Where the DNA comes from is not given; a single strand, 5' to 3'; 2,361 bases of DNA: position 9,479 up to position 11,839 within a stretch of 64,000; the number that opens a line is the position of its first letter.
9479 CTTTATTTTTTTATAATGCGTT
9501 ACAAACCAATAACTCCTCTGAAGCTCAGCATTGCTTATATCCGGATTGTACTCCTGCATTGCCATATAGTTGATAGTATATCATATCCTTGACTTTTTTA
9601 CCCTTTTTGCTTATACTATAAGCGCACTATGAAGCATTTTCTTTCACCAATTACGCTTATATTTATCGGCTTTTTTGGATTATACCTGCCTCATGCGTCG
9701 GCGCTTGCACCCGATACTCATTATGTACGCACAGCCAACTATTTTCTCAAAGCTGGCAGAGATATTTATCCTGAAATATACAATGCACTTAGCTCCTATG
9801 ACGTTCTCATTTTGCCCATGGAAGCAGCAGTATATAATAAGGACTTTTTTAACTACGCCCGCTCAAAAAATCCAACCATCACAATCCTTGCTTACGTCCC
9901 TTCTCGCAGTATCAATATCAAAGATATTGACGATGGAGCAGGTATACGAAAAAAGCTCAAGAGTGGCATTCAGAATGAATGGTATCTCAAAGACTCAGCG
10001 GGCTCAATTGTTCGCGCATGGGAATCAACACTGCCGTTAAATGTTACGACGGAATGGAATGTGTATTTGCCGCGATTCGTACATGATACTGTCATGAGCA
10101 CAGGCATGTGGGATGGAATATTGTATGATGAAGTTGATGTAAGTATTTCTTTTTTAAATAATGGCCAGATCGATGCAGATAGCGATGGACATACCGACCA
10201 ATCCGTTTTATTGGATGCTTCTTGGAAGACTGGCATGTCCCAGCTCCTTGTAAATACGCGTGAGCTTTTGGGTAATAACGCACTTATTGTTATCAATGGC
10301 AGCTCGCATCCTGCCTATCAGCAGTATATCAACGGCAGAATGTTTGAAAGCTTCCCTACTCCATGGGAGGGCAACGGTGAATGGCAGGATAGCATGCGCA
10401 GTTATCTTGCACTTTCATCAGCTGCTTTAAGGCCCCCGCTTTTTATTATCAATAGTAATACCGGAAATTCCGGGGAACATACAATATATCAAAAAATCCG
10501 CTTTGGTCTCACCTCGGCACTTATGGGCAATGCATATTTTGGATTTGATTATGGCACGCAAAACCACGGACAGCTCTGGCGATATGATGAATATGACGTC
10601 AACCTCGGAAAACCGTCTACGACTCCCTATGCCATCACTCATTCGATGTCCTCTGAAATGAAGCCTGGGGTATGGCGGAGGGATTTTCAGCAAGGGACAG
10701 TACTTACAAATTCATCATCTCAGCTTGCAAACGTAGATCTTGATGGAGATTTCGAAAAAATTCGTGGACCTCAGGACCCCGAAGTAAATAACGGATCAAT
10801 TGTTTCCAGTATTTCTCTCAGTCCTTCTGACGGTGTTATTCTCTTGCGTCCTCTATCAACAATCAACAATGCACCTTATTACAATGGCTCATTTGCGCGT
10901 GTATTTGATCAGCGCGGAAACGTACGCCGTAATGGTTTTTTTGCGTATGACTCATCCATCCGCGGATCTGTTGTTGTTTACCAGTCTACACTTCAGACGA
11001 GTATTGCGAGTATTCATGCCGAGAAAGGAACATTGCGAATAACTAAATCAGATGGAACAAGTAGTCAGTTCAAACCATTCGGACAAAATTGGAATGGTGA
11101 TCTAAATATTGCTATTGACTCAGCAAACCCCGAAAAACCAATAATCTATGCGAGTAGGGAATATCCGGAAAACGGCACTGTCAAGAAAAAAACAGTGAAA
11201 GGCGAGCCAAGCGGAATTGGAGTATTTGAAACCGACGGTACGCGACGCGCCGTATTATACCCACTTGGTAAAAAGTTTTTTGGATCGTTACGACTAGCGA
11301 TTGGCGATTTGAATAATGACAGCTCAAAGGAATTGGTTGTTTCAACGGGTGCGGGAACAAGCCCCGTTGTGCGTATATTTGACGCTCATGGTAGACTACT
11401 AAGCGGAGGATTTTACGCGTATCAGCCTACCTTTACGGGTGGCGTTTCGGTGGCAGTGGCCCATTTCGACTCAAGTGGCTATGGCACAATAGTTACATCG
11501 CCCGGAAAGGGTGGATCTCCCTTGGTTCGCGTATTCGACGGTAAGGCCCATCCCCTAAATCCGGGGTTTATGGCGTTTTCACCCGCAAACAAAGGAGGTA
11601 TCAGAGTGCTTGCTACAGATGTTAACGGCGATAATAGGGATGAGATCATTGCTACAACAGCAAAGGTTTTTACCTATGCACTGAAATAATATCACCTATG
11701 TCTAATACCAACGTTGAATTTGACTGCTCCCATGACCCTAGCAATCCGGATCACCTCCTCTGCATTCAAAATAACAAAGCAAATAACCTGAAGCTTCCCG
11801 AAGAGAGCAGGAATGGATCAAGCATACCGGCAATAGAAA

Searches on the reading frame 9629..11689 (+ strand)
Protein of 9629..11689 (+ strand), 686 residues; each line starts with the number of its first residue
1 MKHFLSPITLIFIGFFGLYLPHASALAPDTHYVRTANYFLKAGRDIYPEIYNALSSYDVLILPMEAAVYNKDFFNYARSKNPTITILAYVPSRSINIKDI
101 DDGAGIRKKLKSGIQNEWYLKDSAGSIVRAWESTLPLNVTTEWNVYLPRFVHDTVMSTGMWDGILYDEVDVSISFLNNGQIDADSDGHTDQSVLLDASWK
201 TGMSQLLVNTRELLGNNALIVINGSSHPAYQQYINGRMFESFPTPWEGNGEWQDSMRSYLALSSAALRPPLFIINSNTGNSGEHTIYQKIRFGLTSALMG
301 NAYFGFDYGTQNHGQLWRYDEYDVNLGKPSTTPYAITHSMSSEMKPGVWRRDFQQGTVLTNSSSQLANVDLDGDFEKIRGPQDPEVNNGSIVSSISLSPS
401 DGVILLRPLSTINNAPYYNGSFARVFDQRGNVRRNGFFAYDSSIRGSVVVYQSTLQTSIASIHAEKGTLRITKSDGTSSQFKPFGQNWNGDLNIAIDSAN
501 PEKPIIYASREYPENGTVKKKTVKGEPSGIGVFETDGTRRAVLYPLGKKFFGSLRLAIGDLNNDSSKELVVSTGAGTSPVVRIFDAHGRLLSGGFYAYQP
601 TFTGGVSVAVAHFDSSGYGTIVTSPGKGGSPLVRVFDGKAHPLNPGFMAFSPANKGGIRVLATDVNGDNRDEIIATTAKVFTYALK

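Call 66: search_protein_families(library=pfam, proteins=[window:9629-11689:+], max_evalue=0.01)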
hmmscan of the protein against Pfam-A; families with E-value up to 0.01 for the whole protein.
window:9629-11689:+ (686 aa): 2 families
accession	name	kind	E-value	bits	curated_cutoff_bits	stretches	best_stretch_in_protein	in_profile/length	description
PF14885.12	GHL15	-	1.2e-31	111.1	27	1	80-357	3-271/271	Hypothetical glycosyl hydrolase family 15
PF01839.29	FG-GAP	-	0.0013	19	22.1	0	657-677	2-21/37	FG-GAP repeat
